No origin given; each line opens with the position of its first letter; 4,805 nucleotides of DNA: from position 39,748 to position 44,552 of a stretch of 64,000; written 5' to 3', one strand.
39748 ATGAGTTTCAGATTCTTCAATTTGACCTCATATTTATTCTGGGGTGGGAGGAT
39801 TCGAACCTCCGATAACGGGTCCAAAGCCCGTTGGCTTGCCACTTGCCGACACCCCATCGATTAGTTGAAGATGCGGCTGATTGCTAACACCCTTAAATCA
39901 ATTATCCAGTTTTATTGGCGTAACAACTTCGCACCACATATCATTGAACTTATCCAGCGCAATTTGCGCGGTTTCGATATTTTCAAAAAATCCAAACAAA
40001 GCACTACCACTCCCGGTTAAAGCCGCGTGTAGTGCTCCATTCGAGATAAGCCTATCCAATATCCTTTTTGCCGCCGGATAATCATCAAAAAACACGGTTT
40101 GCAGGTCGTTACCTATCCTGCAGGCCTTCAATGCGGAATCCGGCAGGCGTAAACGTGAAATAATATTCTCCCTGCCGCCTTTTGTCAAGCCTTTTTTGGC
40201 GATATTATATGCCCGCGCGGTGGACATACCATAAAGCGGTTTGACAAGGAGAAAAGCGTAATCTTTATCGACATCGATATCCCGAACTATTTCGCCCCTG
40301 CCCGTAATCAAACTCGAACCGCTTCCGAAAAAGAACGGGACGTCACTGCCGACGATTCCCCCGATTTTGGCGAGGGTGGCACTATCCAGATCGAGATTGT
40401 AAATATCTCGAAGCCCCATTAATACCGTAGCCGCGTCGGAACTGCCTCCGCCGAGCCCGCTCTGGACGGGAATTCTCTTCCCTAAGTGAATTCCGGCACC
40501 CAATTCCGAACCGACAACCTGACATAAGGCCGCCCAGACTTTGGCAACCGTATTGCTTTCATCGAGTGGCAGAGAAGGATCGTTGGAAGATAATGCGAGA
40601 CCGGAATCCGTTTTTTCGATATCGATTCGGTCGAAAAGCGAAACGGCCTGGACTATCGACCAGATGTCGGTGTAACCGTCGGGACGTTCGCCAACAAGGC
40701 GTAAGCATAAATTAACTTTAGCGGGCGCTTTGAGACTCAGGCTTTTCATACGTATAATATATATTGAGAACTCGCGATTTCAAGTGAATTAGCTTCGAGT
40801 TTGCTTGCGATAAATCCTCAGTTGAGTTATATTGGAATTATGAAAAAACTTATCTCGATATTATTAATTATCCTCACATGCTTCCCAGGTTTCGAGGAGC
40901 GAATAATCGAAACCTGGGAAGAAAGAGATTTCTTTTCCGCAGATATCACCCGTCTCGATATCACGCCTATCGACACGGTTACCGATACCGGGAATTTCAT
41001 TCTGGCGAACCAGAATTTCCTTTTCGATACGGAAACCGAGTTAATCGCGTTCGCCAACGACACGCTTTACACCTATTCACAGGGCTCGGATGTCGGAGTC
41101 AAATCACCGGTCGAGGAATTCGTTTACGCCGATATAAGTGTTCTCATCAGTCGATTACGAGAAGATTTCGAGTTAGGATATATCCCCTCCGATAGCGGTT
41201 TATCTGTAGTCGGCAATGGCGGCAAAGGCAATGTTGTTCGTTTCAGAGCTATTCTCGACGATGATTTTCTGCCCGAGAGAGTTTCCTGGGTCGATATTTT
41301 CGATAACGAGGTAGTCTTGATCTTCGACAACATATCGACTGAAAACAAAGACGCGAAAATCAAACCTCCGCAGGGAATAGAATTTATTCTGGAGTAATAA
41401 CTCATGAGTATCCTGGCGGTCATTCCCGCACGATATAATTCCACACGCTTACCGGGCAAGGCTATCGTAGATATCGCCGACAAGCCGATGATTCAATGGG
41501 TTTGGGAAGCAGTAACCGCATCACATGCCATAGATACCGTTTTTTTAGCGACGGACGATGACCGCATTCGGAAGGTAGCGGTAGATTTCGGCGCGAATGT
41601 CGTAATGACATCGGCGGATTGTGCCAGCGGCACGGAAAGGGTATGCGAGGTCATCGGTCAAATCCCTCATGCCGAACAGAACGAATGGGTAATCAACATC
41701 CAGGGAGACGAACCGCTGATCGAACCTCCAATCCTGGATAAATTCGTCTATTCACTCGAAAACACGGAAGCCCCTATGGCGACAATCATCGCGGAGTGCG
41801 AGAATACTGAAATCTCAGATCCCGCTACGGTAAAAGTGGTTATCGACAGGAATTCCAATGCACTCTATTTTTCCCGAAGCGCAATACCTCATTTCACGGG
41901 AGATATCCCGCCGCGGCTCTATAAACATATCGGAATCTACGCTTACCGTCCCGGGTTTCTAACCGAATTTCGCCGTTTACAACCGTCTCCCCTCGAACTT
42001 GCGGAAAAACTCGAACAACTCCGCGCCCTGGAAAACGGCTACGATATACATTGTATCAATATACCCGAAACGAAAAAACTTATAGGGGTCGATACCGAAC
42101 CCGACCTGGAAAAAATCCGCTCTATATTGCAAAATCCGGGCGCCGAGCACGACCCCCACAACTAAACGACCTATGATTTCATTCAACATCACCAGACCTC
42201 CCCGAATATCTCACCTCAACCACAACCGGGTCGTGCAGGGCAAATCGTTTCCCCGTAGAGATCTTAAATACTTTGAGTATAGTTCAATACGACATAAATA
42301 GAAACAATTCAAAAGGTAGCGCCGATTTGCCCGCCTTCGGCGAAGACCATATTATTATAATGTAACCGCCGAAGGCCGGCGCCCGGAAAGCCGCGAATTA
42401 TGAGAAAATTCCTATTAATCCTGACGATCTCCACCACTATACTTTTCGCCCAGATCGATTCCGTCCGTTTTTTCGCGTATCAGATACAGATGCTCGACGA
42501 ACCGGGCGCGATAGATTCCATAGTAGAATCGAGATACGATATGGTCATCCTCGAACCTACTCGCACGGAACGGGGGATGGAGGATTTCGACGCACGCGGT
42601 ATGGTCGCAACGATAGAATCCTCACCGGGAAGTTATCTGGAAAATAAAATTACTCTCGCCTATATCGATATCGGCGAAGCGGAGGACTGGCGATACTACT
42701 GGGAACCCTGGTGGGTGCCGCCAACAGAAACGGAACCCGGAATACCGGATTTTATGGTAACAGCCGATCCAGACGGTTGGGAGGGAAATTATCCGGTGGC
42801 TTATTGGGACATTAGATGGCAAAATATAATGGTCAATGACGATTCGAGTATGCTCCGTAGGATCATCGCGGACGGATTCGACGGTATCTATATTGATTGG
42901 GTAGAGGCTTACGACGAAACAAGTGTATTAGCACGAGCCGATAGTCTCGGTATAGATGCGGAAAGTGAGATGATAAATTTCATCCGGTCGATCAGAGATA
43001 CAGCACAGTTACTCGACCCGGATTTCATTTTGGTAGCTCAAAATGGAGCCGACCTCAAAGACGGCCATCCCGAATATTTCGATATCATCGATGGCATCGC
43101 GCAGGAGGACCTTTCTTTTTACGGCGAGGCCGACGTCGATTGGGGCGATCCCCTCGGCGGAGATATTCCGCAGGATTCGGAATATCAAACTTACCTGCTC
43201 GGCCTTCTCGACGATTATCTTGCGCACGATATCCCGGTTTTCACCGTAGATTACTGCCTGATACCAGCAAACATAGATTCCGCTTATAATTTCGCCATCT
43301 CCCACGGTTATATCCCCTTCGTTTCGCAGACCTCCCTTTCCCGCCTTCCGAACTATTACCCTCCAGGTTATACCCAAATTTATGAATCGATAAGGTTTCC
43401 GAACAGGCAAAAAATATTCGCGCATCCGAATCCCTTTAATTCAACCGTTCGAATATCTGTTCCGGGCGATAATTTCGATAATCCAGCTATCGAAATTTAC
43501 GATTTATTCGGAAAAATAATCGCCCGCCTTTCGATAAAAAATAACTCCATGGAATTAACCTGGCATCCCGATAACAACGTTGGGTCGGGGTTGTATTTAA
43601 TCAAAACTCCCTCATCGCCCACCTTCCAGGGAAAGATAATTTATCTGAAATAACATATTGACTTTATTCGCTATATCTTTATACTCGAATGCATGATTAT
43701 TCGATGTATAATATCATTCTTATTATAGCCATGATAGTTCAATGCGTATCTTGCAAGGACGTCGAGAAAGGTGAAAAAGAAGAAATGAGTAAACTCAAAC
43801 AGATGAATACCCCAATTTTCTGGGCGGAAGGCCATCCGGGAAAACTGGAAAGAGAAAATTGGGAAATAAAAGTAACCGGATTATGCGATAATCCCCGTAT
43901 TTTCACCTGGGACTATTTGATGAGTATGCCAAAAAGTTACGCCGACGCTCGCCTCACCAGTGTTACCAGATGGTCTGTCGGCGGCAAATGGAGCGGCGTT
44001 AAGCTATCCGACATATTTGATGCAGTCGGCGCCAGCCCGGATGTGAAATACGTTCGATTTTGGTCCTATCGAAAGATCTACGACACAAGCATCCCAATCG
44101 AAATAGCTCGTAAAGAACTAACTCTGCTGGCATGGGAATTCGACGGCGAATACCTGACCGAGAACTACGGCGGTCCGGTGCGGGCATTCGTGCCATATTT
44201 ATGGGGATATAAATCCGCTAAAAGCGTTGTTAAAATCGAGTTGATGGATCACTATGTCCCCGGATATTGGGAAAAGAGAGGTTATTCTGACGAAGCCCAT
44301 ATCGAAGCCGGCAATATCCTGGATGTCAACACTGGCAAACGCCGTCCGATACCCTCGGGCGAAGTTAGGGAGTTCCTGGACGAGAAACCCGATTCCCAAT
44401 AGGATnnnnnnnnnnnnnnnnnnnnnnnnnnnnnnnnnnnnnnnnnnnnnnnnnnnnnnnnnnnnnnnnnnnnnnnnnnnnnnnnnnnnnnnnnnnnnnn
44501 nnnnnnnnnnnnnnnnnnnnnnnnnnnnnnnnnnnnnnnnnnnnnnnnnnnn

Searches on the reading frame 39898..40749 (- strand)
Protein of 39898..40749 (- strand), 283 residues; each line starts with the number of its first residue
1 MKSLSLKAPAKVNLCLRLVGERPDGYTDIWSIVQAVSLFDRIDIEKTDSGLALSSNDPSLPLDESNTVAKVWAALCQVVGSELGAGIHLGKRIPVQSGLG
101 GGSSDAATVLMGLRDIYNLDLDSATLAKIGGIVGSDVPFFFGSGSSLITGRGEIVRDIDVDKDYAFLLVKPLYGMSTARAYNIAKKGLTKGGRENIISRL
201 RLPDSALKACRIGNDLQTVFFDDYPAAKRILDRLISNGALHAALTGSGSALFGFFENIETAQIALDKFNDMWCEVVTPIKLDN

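Call 50: search_protein_families(library=pfam, proteins=[window:39898-40749:-], max_evalue=0.00001)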
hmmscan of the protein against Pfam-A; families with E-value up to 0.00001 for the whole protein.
window:39898-40749:- (283 aa): 2 families
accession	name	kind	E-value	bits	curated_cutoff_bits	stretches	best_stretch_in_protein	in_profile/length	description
PF00288.32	GHMP_kinases_N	-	6.2e-14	52.4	22.3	1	66-141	1-84/87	GHMP kinases N terminal domain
PF08544.19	GHMP_kinases_C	-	1e-08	35.9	21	1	213-271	24-82/85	GHMP kinases C terminal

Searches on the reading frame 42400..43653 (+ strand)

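Call 50: search_protein_families(library=pfam, proteins=[window:42400-43653:+], max_evalue=0.00001)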
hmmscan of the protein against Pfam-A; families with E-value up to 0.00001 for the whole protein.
window:42400-43653:+ (417 aa): 2 families
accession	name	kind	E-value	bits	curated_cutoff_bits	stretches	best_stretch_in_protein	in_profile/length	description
PF03537.19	Glyco_hydro_114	-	4.4e-16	59.3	27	1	82-313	39-227/231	Glycoside-hydrolase family GH114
PF18962.6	Por_Secre_tail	-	2.4e-06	28.2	27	1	343-407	3-66/75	Secretion system C-terminal sorting domain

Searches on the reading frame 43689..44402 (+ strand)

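Call 60: search_protein_families(library=pfam, proteins=[window:43689-44402:+], max_evalue=0.00001)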
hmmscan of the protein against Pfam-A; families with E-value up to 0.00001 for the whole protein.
window:43689-44402:+ (237 aa): 1 family
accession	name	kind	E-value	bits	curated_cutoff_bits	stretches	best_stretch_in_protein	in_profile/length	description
PF00174.25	Oxidored_molyb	-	7.9e-32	110.6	24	1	50-194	5-169/169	Oxidoreductase molybdopterin binding domain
